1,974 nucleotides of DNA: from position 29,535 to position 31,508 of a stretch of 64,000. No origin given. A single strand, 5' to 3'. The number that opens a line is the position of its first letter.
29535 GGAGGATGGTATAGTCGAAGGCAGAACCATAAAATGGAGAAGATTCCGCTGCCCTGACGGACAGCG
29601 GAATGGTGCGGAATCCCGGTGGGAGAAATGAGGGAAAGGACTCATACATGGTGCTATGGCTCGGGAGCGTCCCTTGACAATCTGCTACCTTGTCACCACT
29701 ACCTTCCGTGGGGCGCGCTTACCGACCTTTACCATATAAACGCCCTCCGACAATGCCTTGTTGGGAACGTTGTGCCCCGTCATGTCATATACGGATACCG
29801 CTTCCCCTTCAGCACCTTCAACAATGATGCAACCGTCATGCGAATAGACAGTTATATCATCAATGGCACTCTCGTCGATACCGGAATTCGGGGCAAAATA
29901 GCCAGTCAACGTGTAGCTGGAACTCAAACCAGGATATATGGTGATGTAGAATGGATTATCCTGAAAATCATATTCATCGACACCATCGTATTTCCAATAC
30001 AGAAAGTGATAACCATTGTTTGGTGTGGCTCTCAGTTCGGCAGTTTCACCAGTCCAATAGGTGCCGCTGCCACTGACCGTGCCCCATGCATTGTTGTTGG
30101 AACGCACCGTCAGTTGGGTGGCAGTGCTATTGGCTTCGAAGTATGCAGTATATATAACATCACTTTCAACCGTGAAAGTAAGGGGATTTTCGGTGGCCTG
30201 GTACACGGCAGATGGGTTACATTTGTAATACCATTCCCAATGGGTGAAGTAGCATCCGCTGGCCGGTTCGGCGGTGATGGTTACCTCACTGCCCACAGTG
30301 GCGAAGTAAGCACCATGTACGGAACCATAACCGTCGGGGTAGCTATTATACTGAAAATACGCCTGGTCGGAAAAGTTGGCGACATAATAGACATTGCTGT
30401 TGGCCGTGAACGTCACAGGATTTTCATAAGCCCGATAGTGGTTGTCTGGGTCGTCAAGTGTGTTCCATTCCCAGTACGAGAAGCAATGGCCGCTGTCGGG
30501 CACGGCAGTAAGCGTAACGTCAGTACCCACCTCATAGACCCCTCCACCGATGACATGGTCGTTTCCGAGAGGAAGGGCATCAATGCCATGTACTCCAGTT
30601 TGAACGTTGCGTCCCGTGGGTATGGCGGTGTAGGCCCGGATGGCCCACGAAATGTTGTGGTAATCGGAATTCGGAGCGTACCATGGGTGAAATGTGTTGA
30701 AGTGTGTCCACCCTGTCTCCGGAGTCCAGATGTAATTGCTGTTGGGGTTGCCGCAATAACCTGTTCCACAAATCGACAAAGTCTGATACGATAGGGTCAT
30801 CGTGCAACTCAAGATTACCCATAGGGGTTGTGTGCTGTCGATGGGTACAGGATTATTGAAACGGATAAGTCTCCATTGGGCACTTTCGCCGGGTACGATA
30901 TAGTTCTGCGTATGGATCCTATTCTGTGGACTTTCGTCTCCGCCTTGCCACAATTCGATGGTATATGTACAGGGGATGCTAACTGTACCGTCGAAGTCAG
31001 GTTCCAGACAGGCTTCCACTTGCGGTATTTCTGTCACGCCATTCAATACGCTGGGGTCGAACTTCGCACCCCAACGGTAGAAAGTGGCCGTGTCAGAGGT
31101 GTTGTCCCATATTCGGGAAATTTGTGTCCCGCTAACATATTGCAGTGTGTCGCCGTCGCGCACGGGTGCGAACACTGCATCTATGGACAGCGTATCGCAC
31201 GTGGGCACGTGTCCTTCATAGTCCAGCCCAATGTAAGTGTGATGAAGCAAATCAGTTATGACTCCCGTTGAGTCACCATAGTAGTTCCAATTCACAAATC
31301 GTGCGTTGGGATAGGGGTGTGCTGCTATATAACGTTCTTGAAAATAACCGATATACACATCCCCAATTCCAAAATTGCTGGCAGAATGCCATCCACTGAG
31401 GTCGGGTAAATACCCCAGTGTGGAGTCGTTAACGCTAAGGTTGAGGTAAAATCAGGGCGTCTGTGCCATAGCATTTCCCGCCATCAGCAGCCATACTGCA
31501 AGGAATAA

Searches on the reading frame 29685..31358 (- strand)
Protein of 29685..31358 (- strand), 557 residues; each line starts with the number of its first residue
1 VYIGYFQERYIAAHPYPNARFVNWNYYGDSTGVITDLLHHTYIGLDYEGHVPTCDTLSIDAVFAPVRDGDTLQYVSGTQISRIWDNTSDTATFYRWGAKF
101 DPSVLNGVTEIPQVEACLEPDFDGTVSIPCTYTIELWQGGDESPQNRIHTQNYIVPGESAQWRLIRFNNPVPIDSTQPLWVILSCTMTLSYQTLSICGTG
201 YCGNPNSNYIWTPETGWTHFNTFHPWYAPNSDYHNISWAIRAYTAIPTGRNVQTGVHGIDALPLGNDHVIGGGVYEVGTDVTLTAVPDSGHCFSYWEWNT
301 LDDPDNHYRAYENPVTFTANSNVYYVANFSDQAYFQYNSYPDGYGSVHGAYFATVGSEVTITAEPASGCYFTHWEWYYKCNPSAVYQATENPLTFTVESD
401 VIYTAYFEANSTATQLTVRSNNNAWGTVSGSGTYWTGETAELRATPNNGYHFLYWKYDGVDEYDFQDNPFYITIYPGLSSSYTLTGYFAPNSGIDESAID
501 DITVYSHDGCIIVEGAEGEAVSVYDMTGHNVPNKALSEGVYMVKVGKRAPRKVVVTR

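Call 14: search_protein_families(library=pfam, proteins=[window:29685-31358:-])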
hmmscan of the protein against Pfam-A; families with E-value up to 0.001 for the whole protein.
window:29685-31358:- (557 aa): 1 family
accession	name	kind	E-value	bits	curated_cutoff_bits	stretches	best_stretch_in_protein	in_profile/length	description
PF18998.6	Flg_new_2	-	6.5e-27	93.8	23.6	3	417-461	2-46/73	Divergent InlB B-repeat domain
